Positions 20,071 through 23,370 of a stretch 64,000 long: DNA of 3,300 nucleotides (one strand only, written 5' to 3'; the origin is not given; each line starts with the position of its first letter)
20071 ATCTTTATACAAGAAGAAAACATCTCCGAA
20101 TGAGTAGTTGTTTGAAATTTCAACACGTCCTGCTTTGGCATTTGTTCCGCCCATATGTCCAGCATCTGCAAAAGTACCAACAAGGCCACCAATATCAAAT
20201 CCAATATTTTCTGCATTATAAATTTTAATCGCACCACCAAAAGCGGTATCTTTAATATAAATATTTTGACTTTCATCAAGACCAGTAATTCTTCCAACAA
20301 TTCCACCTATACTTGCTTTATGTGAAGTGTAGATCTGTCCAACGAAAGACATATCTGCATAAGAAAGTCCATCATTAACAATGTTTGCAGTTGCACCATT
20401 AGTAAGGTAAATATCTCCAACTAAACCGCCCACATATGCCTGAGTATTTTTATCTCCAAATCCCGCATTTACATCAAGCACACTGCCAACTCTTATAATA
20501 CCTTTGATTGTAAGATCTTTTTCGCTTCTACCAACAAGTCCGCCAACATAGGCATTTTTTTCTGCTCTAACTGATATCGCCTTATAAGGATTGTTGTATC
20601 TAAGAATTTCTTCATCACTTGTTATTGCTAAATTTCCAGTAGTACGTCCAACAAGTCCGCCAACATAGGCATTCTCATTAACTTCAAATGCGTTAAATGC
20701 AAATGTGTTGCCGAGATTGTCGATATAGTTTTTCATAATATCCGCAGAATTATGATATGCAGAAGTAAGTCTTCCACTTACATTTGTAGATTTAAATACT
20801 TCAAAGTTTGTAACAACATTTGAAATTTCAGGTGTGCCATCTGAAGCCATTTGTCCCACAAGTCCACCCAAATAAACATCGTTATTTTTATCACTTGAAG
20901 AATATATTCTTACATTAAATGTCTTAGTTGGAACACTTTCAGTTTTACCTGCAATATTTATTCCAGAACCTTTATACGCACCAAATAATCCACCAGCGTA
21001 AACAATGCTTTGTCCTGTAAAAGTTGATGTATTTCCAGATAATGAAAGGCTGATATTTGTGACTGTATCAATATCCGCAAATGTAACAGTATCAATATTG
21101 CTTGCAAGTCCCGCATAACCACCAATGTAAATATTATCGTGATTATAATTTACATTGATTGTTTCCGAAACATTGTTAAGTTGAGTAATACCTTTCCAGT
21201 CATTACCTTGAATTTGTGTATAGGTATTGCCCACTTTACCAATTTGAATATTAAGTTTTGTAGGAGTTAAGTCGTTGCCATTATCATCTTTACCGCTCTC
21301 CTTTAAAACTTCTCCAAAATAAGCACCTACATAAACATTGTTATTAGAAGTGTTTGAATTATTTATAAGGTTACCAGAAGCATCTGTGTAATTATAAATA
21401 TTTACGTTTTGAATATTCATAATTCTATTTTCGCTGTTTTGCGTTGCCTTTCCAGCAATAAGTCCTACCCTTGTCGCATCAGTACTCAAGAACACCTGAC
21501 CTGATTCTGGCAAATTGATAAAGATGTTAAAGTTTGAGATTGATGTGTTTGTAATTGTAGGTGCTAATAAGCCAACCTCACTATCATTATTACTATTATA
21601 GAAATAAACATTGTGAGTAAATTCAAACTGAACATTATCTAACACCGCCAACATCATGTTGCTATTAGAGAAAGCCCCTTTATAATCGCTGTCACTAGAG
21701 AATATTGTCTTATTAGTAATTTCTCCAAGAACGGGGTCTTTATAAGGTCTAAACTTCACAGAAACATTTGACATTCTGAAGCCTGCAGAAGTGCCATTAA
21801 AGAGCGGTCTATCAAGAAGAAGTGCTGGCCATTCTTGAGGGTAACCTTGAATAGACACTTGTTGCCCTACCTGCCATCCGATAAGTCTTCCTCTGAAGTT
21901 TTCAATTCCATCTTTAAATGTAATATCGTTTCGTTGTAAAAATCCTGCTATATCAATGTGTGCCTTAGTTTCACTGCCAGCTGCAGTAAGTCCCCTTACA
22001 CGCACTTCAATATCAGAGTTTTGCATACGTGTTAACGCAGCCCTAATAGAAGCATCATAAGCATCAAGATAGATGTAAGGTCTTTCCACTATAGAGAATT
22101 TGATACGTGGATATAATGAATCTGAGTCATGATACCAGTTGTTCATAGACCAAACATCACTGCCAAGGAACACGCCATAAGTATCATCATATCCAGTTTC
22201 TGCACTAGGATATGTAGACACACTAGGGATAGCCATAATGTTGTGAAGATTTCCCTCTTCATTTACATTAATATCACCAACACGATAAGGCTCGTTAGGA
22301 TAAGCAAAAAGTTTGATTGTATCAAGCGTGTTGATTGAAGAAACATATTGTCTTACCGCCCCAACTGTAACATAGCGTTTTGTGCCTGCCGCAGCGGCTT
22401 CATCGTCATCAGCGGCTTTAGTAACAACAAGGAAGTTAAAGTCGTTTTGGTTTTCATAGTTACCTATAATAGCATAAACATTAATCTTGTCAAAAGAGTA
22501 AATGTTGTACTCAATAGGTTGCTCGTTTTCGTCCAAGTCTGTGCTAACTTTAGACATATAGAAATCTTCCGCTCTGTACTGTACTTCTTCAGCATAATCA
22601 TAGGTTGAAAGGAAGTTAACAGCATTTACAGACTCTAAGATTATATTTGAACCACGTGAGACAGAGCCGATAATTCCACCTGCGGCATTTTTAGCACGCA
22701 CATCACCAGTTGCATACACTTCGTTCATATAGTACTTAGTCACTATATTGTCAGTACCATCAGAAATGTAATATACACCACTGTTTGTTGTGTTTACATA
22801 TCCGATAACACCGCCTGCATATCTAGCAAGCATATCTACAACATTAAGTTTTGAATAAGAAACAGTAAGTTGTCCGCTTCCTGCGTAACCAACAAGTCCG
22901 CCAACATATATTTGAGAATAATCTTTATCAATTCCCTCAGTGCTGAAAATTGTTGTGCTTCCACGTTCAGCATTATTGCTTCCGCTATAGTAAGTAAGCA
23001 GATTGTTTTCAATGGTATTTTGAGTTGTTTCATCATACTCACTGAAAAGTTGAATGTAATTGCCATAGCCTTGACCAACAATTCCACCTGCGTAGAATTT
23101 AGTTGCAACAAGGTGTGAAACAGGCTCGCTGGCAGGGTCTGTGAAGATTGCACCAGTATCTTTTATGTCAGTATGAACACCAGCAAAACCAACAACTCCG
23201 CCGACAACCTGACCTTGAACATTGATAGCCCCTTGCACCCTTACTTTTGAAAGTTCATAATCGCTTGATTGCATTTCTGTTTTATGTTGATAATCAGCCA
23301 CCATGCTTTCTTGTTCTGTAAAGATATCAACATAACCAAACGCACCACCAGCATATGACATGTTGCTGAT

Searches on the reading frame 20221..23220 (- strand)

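Call 40: search_protein_families(library=pfam, proteins=[window:20221-23220:-], max_evalue=1)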
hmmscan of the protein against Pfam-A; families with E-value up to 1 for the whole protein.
window:20221-23220:- (1000 aa): 1 family
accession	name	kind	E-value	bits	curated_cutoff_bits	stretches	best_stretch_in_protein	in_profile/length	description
PF07581.17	Glug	-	0.0014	19.3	20.5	1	104-122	3-22/28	The GLUG motif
